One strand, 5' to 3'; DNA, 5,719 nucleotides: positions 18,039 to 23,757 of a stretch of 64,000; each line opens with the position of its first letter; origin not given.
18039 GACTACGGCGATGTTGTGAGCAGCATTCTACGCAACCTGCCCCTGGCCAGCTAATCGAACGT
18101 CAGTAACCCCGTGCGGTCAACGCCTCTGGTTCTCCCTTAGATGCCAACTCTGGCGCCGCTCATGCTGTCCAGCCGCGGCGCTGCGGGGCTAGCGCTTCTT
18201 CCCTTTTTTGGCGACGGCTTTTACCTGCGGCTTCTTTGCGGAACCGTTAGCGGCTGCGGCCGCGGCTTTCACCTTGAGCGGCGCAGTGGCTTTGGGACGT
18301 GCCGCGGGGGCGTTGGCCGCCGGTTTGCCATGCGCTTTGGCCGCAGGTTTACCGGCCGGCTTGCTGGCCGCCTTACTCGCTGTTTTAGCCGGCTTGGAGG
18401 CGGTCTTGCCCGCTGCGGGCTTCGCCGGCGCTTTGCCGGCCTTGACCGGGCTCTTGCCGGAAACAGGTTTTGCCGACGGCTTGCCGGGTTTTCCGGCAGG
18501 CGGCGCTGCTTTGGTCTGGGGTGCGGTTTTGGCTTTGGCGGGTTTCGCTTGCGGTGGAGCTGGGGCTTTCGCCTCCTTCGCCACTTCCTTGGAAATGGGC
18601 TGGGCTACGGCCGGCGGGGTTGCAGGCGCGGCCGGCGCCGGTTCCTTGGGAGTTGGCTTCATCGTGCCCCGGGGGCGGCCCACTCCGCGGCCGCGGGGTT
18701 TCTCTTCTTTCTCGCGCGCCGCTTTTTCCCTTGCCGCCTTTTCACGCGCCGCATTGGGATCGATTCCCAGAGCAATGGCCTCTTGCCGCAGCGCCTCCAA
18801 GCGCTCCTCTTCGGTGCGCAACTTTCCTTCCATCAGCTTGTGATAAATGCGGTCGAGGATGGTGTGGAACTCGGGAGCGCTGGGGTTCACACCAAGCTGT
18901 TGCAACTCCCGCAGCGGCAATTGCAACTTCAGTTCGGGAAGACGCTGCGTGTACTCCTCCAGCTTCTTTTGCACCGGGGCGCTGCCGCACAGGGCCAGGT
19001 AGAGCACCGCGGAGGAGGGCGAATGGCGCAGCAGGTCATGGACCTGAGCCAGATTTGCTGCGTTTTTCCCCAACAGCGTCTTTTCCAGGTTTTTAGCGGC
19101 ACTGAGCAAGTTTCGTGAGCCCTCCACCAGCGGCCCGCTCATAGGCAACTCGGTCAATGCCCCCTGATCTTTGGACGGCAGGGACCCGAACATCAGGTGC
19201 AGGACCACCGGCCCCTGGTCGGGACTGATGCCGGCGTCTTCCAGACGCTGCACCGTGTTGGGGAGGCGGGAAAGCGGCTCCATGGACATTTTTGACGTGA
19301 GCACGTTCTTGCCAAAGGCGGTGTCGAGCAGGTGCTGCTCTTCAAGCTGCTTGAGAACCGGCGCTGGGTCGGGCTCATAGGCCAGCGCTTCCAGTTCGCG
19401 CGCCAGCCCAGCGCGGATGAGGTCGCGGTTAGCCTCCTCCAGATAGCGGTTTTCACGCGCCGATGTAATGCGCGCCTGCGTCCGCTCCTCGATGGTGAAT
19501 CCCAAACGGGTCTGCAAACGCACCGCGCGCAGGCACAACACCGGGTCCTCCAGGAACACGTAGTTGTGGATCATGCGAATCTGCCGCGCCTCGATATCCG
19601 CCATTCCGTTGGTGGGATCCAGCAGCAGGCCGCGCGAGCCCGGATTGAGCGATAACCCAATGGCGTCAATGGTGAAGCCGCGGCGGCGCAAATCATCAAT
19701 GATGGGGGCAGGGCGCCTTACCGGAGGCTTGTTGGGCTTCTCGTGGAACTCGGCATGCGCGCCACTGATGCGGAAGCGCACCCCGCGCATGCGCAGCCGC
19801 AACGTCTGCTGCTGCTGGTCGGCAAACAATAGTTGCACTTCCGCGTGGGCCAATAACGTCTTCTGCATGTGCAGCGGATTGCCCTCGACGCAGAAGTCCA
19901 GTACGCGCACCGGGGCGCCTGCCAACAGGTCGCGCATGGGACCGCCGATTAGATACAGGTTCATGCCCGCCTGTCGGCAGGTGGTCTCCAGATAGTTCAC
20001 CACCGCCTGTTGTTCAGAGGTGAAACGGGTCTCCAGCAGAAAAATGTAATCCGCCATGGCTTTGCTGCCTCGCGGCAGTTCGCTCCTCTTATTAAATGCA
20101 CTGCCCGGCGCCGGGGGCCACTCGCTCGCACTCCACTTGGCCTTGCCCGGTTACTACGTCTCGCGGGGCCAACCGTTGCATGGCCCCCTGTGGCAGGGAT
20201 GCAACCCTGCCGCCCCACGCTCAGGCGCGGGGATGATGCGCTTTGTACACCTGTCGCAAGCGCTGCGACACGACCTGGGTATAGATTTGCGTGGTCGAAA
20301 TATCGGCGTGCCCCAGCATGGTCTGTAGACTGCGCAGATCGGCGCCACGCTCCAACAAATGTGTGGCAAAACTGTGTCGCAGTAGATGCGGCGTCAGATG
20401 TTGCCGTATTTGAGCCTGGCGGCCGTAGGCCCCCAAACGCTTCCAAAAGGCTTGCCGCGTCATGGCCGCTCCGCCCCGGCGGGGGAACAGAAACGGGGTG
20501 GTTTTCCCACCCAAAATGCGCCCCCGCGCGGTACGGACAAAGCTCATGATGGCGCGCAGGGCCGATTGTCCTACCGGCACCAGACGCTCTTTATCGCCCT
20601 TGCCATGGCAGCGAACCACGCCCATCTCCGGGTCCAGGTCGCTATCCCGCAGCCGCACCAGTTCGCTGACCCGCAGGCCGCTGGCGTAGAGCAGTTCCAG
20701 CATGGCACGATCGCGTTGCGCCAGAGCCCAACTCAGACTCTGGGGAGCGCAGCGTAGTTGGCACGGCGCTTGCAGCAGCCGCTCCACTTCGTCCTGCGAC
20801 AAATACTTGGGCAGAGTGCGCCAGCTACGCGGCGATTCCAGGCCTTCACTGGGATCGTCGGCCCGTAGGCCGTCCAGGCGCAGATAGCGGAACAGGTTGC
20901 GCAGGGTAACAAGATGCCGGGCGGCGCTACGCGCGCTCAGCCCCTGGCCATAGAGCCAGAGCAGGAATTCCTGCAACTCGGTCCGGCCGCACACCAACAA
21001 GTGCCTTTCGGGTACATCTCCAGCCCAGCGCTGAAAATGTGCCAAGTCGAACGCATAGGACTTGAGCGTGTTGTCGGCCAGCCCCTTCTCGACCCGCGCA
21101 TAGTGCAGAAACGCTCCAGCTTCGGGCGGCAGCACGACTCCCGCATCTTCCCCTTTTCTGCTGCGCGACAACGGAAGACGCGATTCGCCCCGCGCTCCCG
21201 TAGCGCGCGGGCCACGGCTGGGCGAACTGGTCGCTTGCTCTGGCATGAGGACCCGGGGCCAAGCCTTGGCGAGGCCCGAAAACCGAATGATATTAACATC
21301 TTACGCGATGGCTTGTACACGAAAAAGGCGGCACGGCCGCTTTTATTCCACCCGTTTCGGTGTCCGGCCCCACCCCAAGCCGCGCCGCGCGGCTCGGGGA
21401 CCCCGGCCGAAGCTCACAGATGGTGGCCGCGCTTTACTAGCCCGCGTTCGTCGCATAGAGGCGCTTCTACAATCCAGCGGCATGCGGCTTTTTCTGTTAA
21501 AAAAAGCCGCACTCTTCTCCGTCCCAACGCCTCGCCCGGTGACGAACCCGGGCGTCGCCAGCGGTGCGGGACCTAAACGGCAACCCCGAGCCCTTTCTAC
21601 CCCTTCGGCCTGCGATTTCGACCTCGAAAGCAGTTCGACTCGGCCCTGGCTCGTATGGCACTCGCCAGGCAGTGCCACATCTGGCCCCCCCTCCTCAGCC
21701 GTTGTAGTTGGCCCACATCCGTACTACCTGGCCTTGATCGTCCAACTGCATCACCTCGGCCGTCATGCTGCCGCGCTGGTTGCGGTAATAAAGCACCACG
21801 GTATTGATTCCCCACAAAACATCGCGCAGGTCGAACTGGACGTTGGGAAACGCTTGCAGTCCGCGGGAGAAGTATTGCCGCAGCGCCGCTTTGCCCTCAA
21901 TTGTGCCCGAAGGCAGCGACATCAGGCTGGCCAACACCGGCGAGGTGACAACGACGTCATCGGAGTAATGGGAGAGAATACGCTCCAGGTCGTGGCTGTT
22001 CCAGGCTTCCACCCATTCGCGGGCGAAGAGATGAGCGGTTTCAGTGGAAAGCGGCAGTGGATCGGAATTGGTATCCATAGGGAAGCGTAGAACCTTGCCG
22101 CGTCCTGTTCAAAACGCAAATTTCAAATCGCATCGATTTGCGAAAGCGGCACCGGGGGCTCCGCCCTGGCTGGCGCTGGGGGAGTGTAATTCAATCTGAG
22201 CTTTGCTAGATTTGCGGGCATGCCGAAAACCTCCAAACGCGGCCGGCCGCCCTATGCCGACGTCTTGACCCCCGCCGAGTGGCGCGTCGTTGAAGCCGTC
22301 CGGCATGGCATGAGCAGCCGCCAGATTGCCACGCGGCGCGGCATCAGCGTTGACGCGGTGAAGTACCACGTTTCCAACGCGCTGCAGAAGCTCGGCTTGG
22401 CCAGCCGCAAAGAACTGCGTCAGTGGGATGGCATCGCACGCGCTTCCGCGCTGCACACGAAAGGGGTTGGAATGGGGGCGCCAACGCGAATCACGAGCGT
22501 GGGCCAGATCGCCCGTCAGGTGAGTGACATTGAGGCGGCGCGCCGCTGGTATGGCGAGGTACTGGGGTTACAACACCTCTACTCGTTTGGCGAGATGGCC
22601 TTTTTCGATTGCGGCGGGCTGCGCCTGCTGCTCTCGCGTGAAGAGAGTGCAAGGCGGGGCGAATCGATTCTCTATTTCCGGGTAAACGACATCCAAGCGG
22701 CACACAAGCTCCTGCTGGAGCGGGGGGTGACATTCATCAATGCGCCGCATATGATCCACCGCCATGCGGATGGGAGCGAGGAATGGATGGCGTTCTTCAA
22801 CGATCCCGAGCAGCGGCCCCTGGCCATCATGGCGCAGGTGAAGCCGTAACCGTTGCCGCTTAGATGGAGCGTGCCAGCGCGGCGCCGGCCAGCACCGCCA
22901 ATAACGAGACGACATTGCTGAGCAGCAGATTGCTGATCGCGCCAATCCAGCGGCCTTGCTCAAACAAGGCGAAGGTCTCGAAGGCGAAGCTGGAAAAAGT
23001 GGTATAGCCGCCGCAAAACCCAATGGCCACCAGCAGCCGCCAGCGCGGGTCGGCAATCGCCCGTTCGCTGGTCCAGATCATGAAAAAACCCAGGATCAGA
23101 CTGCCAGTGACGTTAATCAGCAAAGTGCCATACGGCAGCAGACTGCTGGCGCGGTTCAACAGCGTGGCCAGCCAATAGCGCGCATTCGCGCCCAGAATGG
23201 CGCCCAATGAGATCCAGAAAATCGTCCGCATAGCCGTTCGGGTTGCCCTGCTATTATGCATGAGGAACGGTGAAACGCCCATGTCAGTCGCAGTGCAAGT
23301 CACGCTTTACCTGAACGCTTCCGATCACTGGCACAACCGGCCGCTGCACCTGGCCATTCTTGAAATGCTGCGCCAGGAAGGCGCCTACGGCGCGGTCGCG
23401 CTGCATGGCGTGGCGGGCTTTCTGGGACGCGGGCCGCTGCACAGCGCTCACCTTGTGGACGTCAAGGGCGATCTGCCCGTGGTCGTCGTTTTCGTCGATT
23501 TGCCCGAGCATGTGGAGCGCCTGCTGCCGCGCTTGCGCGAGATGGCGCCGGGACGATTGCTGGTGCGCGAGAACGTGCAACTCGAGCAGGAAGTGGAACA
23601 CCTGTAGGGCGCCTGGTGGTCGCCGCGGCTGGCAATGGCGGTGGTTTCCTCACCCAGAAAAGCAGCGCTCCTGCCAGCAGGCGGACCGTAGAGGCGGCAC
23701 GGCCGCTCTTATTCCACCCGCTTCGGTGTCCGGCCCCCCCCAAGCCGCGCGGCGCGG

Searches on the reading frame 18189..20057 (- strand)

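Call 53: search_protein_families(library=pfam, proteins=[window:18189-20057:-], max_evalue=0.00001)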
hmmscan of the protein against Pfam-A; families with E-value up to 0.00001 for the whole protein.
window:18189-20057:- (622 aa): 1 family
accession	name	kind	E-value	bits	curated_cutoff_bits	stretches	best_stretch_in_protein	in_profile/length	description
PF01743.26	PolyA_pol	-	1.9e-16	61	23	1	34-161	1-126/126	Poly A polymerase head domain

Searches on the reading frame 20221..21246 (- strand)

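Call 91: search_protein_families(library=pfam, proteins=[window:20221-21246:-], max_evalue=0.00001)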
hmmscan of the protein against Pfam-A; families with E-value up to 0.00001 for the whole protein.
window:20221-21246:- (341 aa): 3 families
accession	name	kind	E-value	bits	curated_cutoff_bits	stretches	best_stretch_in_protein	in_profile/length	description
PF00589.27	Phage_integrase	-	5e-45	153.8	27.1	1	147-326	1-169/172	Phage integrase family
PF02899.23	Phage_int_SAM_1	-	9.6e-18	64.7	22.3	1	45-123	3-80/83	Phage integrase, N-terminal SAM-like domain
PF13495.12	Phage_int_SAM_4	-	1.9e-06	28.6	27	0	49-122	8-78/85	Phage integrase, N-terminal SAM-like domain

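Call 92: search_protein_families(library=ncbifam, proteins=[window:20221-21246:-], max_evalue=0.001)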
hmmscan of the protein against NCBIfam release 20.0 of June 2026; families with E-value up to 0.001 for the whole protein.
window:20221-21246:- (341 aa): 13 families
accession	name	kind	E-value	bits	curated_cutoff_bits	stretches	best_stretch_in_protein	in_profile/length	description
NF001399.0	PRK00283.1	subfamily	8.9e-104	346.9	279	1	45-341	11-299/300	tyrosine recombinase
TIGR02225.1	recomb_XerD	equivalog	4.1e-100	334.9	329.6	1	45-341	2-290/290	site-specific tyrosine recombinase XerD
TIGR02224.1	recomb_XerC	equivalog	1e-84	284.4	335.15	1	45-341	2-293/295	tyrosine recombinase XerC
NF040815.2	recomb_XerA_Arch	equivalog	3.4e-61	207.1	220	1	46-334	3-263/263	site-specific tyrosine recombinase/integron integrase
NF002331.0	PRK01287.1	subfamily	2.2e-53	181.5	371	1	45-339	32-326/365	site-specific tyrosine recombinase XerC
TIGR02249.1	integrase_gron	subfamily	8.1e-38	130.5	265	2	266-331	241-306/315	integron integrase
NF003462.0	PRK05084.1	equivalog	1.6e-26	92.9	267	1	177-333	195-352/360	tyrosine recombinase XerS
NF011946.0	PRK15417.1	equivalog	1.4e-23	83.6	435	2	262-327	252-317/337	integron integrase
NF007371.0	PRK09871.1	subfamily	1.3e-17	64.1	222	1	147-334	5-183/198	tyrosine-type DNA invertase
NF007370.0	PRK09870.1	subfamily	4.6e-17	62.3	221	1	148-335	12-189/200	tyrosine-type DNA invertase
NF002685.0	PRK02436.1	equivalog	1.8e-08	34.5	178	1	185-320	120-241/245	site-specific tyrosine recombinase XerD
NF040693.1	recomb_GmtY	equivalog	5.8e-07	29.1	340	1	248-332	348-439/441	gamma-mobile-trio recombinase GmtY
NF041502.1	integrase_1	equivalog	0.00092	18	350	0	281-336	316-371/484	site-specific integrase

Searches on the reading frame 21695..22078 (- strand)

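Call 38: search_protein_families(library=pfam, proteins=[window:21695-22078:-])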
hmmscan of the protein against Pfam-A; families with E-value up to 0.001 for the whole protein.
window:21695-22078:- (127 aa): 3 families
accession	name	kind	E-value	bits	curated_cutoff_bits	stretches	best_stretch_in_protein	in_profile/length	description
PF12680.13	SnoaL_2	-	1.3e-14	55.1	27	1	19-102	1-75/102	SnoaL-like domain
PF07366.18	SnoaL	-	6.9e-08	32.8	28.4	1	18-121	3-97/126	SnoaL-like polyketide cyclase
PF14534.12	DUF4440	-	8.7e-05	23.4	25.2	1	20-123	6-99/107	Domain of unknown function (DUF4440)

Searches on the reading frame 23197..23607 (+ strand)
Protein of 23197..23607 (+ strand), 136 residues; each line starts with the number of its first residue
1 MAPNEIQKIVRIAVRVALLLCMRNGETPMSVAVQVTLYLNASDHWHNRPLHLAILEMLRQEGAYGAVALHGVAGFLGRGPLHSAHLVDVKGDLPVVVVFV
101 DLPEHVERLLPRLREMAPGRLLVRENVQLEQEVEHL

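Call 38: search_protein_families(library=pfam, proteins=[window:23197-23607:+])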
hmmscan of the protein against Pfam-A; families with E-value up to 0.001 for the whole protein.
window:23197-23607:+ (136 aa): 1 family
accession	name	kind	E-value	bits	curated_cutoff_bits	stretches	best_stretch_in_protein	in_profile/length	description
PF02641.20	DUF190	-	8.2e-26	90.6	23.4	1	35-128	3-96/97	Uncharacterized ACR, COG1993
